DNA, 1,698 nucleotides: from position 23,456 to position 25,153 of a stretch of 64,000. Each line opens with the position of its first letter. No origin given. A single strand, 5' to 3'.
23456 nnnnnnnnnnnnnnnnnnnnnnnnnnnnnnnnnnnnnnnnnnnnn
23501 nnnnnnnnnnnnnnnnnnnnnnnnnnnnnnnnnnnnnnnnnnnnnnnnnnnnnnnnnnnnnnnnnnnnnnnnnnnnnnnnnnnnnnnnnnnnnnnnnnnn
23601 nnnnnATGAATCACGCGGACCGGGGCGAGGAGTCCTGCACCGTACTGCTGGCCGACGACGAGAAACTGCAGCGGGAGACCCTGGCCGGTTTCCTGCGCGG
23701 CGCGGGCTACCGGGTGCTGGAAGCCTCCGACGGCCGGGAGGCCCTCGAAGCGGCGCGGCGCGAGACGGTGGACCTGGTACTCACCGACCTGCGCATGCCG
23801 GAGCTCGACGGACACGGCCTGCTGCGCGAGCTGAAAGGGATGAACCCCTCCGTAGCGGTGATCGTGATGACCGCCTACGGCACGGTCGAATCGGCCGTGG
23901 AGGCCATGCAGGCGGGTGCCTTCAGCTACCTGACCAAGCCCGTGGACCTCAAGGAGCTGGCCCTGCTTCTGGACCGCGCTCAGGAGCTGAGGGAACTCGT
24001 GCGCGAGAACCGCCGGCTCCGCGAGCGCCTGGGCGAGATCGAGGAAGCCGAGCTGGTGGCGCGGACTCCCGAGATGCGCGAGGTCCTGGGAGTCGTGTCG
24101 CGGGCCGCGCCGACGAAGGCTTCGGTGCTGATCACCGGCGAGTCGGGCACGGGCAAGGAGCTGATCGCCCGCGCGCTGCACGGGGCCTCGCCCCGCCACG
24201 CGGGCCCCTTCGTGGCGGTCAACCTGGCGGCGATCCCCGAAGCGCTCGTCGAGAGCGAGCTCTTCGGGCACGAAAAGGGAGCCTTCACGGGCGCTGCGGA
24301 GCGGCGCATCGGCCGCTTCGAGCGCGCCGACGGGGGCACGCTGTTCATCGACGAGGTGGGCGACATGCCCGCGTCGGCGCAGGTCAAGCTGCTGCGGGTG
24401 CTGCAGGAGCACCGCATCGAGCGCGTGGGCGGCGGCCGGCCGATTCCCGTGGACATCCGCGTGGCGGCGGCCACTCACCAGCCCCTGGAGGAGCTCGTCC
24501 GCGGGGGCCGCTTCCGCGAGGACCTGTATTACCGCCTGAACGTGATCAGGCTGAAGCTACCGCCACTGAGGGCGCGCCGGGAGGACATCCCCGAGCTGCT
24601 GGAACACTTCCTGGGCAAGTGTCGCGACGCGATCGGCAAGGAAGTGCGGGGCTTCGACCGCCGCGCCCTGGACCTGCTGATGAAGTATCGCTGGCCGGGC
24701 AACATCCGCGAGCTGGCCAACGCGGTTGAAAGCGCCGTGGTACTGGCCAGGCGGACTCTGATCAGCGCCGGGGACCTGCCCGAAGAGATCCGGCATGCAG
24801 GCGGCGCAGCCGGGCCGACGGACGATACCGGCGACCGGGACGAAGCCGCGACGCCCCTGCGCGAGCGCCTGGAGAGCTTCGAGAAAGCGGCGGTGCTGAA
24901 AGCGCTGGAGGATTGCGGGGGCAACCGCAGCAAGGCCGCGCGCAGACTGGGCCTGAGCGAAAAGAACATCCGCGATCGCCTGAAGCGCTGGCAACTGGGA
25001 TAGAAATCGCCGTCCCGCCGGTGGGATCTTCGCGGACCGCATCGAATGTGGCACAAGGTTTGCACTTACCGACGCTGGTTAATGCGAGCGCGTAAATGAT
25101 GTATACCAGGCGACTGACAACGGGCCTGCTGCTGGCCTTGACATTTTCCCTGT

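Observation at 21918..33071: Heavy-metal resistance island under sigma-54 control: ZraSR-like two-component pair, Cys-rich secreted protein, and outer-membrane factor / CusB-like / long CusA-like efflux operon with a YHS protein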

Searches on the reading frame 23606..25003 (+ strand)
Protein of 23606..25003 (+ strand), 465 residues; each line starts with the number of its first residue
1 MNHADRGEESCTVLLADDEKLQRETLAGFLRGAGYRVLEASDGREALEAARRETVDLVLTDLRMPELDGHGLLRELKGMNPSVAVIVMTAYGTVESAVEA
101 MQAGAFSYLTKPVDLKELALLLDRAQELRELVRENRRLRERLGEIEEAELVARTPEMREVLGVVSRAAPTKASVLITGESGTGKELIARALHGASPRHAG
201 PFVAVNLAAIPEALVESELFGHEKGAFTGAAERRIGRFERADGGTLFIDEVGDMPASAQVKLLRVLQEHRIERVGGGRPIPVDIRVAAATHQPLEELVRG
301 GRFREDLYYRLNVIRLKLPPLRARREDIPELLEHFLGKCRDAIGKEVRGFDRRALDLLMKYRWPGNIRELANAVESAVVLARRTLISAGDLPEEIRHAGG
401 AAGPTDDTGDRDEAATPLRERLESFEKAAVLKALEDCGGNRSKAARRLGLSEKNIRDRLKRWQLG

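Call 5: search_protein_families(library=pfam, proteins=[window:23606-25003:+])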
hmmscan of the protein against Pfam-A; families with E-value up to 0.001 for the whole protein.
window:23606-25003:+ (465 aa): 11 families
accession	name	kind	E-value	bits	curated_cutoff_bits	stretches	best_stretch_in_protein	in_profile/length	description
PF00158.32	Sigma54_activat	-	5.9e-70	234.8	20.2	1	151-316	2-167/168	Sigma-54 interaction domain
PF00072.30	Response_reg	-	1.2e-30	106.4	30.2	1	13-119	1-107/111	Response regulator receiver domain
PF25601.1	AAA_lid_14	-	7.3e-27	93.5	27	1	322-401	1-80/87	AAA+ ATPase lid domain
PF14532.12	Sigma54_activ_2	-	2.7e-19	70.2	25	1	152-321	2-138/138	Sigma-54 interaction domain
PF02954.25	HTH_8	-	6e-12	45.5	22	1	422-462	2-42/42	Bacterial regulatory protein, Fis family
PF07728.20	AAA_5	-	5.6e-06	26.9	22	1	174-283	2-107/139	AAA domain (dynein-related subfamily)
PF18024.7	HTH_50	-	7.6e-06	26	27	1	418-464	4-49/50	Helix-turn-helix domain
PF13191.12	AAA_16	-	5.4e-05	24.2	32.6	1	149-268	1-122/167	AAA ATPase domain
PF13551.12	HTH_29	-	0.0005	20.5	28.1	0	428-464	3-38/64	Winged helix-turn helix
PF00004.35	AAA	-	0.00053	20.9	21.2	0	174-308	1-128/131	ATPase family associated with various cellular activities (AAA)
PF13518.12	HTH_28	-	0.00055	20.4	25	0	426-463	1-37/52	Helix-turn-helix domain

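Call 10: search_protein_families(library=ncbifam, proteins=[window:23606-25003:+], max_evalue=0.01)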
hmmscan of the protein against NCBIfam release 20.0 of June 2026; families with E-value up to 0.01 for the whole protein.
window:23606-25003:+ (465 aa): 123 families (the best 25 are shown)
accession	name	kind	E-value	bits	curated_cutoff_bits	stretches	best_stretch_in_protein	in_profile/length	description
NF008469.0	PRK11361.1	equivalog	1.2e-149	499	714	1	12-460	6-452/461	acetoacetate metabolism transcriptional regulator AtoC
TIGR01818.1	ntrC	equivalog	2.1e-142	475.2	558.6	1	13-460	1-461/463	nitrogen regulation protein NR(I)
NF007689.0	PRK10365.1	equivalog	1.2e-129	433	760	1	11-460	6-440/441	sigma-54-dependent response regulator transcription factor ZraR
TIGR02915.1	PEP_resp_reg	equivalog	3.3e-123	411.8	502.6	1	14-464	3-444/445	PEP-CTERM-box response regulator transcription factor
NF008176.1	PRK10923.1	equivalog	6.7e-118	394.2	620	1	12-405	5-395/469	nitrogen regulation protein NR(I)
NF051870.1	NAssimRespRegNtrX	equivalog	3.3e-113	378.9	600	1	12-460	3-448/452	nitrogen assimilation response regulator NtrX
NF011695.0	PRK15115.1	equivalog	1.8e-111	373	763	1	10-451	6-425/445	two-component system response regulator GlrR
NF041946.1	LuxO_transreg_Vib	equivalog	3.7e-107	359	800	1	30-463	16-461/463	quorum-sensing sigma-54 dependent transcriptional regulator LuxO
NF050807.1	TransRegFlbDCaul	equivalog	4e-107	358.9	750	1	33-462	23-438/454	sigma-54-dependent transcriptional regulator FlbD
TIGR01817.1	nifA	equivalog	4.3e-106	355.8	528.85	1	124-463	172-528/534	nif-specific transcriptional activator NifA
NF041552.1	TF_PrdR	equivalog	1.6e-104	350.3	795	1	115-451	237-565/577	sigma-54 dependent transcriptional regulator PrdR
NF038308.1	RNA_repair_RtcR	equivalog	2.4e-97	327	650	1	90-462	119-516/530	RNA repair transcriptional activator RtcR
NF049963.1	RespRegFlgRCampy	domain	1.2e-96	324.1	750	1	41-396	29-382/429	fla regulon two-component system response regulator FlgR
NF003451.0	PRK05022.1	equivalog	3.4e-95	319.7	476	1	123-462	160-508/512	nitric oxide reductase transcriptional regulator NorR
TIGR02329.1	propionate_PrpR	equivalog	5.7e-86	289.2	499.2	1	110-460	172-525/526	propionate catabolism operon regulatory protein PrpR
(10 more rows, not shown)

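Call 11: find_encoding_contigs(protein=window:23606-25003:+, flank=10000, max_places=6)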
Protein window:23606-25003:+ (465 aa): 9 contigs read that carry it; 3 places shown.
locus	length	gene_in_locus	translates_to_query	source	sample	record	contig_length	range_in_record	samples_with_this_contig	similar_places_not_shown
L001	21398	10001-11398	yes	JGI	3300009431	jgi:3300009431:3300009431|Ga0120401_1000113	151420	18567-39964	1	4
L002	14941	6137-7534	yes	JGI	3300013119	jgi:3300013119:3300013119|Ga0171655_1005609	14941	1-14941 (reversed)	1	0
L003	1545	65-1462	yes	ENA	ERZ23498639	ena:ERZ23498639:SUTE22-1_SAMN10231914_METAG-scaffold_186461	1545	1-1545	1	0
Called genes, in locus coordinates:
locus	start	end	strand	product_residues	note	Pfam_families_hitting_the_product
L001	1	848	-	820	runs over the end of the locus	PF18962:Por_Secre_tail (faint)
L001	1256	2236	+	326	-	PF00354:Pentaxin, PF13385:Laminin_G_3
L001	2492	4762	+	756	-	PF00072:Response_reg, PF00989:PAS, PF08447:PAS_3, PF08448:PAS_4, PF13426:PAS_9, PF00989:PAS, PF13188:PAS_8, PF08447:PAS_3, +5 more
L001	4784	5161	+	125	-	PF00072:Response_reg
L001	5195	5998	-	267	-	PF01135:PCMT, PF01209:Ubie_methyltran, PF05148:Methyltransf_8 (weak), PF13489:Methyltransf_23, PF13847:Methyltransf_31, PF08241:Methyltransf_11, PF08242:Methyltransf_12, PF13649:Methyltransf_25, +3 more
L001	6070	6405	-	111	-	PF12840:HTH_20, PF01022:HTH_5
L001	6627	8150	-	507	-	PF00221:Lyase_aromatic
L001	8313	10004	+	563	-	PF00512:HisKA, PF13581:HATPase_c_2 (weak), PF02518:HATPase_c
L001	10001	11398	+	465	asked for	PF00072:Response_reg, PF00158:Sigma54_activat, PF14532:Sigma54_activ_2, PF07728:AAA_5 (weak), PF25601:AAA_lid_14, PF02954:HTH_8, PF18024:HTH_50 (faint)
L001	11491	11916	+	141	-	-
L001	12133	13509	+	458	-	PF02321:OEP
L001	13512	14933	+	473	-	PF19335:HMBD, PF25917:BSH_RND (weak), PF25973:BSH_CzcB, PF25919:BSH_CusB, PF25954:Beta-barrel_RND_2, PF25975:CzcB_C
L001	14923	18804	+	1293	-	PF00873:ACR_tran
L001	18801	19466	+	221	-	-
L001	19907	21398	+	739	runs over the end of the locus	PF08298:AAA_PrkA, PF06798:PrkA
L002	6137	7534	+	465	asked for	PF00072:Response_reg, PF00158:Sigma54_activat, PF14532:Sigma54_activ_2, PF07728:AAA_5 (weak), PF25601:AAA_lid_14, PF02954:HTH_8, PF18024:HTH_50 (faint)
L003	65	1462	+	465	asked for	PF00072:Response_reg, PF00158:Sigma54_activat, PF14532:Sigma54_activ_2, PF07728:AAA_5 (weak), PF25601:AAA_lid_14, PF02954:HTH_8, PF18024:HTH_50 (faint)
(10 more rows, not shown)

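Call 13: find_related_loci(query=window:23606-25003:+, collection=genome_contigs, flank=10000)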
Query window:23606-25003:+ (465 aa) in genome_contigs; peptide patterns used: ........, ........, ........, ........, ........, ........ (x = any residue, [..] = any of these).
600 stretches matched a pattern (row limit reached: there are more); 599 encode a relative of the query (tblastn E <= 1e-3); the best 80 are kept; 80 distinct loci.
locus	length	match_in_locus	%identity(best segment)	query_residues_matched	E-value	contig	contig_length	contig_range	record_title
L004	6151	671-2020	51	12-461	1e-142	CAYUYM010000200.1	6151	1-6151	MAG TPA_asm: uncultured Chromatiales bacterium isolate SRP220891_co1_215 genome assembly, contig: NODE_25485_length_6151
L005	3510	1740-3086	45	9-462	5e-143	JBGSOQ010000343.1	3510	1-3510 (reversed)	MAG: Ignavibacteriaceae bacterium isolate JTS-AC284 k141_2712574, whole genome shotgun sequence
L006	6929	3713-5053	49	12-462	3e-136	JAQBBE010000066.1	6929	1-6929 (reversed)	MAG: Desulfobacterales bacterium isolate MAG_345_bin-03 345_bin-03_ctg-066, whole genome shotgun sequence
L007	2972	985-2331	48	8-462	1e-139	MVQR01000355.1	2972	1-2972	MAG: Syntrophus sp. PtaB.Bin001 A4E66_contig000355, whole genome shotgun sequence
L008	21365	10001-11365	53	12-463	2e-133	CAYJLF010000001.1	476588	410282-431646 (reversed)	MAG TPA_asm: uncultured bacterium isolate ERP124720_co1_184 genome assembly, contig: NODE_18_length_476588_cov_13.650366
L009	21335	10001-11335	47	11-462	5e-133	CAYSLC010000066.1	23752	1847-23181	MAG TPA_asm: uncultured Desulfobacteraceae bacterium isolate binchicken_co15_57 genome assembly, contig: NODE_1017_lengt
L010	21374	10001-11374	45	8-465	4e-130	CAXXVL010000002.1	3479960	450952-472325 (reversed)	MAG: Smithellaceae bacterium isolate ea3e3a57-e723-42e2-b213-d72c633126af genome assembly, contig: contig_2, whole genom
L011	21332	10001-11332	50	12-464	6e-130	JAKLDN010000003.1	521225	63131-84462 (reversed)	MAG: Spirochaetes bacterium isolate RA.bin110 RA.bin110_3, whole genome shotgun sequence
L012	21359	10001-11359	46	13-464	1e-128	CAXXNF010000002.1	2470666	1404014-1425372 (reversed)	MAG: Syntrophales bacterium isolate 28f6f31c-1abc-45c3-9ff4-d3034646c4f0 genome assembly, contig: contig_2, whole genome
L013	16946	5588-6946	47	8-464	9e-129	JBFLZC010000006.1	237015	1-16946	MAG: Thermodesulfobacteriota bacterium isolate MAG101 MAG101_6, whole genome shotgun sequence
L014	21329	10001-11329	49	13-464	2e-127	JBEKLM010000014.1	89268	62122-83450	MAG: Verrucomicrobiia bacterium isolate SPRUCE 370 SPRUCE_370_14, whole genome shotgun sequence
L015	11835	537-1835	45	8-450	2e-125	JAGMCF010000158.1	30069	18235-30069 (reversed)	MAG: Candidatus Cloacimonadota bacterium isolate RS_16_45 ZL425.bin.45.fa_158, whole genome shotgun sequence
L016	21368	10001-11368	46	3-462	3e-125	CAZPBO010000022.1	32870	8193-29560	MAG TPA_asm: uncultured Planctomycetota bacterium isolate binchicken_co6_430 genome assembly, contig: NODE_998_length_32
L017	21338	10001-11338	45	9-462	1e-123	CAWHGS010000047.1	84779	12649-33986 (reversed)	MAG: uncultured delta proteobacterium isolate MFD00709.bin.2.5 genome assembly, contig: contig_75601, whole genome shotg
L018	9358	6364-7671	46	12-462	7e-124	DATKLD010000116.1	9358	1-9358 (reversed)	MAG TPA_asm: Terriglobales bacterium isolate SMAG_U14676 k141_2263175, whole genome shotgun sequence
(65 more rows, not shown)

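Call 27: find_related_loci(query=A1, collection=metagenome_contigs, flank=10000)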
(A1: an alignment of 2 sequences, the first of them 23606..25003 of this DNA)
Query A1 (465 aa) in metagenome_contigs; peptide patterns used: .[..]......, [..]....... (x = any residue, [..] = any of these).
600 stretches matched a pattern (row limit reached: there are more); 560 encode a relative of the query (tblastn E <= 1e-3); the best 80 are kept; 80 distinct loci.
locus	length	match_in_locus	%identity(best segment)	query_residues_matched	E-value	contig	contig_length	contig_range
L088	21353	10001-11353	59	12-463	2e-177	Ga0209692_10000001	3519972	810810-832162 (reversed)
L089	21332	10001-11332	54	12-462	5e-152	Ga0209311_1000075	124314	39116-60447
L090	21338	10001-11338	52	13-462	7e-144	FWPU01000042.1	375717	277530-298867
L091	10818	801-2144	48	10-462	3e-133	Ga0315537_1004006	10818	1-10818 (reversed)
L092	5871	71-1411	50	9-464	5e-133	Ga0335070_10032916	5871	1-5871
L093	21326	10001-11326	51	13-462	6e-131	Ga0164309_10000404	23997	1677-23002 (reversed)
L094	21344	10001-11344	48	9-464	5e-128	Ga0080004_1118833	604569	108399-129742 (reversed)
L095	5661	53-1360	46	13-462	3e-128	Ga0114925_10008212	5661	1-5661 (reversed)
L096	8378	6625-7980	47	13-463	1e-127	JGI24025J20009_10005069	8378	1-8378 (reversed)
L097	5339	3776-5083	45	13-462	3e-127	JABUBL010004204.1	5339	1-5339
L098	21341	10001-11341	46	13-465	2e-126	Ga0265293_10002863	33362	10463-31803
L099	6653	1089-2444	48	11-464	3e-126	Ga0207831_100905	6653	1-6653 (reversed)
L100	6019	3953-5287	48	10-462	1e-125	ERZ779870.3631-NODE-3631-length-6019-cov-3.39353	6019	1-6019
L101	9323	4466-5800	46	12-462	2e-125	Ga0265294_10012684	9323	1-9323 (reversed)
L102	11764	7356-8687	46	13-462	1e-124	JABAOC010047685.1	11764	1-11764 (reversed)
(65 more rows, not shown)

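Call 111: search_protein_families(library=pfam, proteins=[L088:11953-13023:+, L089:11370-12545:-, L089:12551-13246:-], max_evalue=1)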
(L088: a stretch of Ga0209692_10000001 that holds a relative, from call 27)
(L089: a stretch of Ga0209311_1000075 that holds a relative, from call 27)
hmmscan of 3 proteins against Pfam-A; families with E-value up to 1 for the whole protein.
L088:11953-13023:+ (356 aa): 0 families

L089:11370-12545:- (391 aa): 1 family
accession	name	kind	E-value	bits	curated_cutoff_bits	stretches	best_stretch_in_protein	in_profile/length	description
PF13063.11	DUF3925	-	0.073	13.7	25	1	294-317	20-43/65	Protein of unknown function (DUF3925)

L089:12551-13246:- (231 aa): 0 families
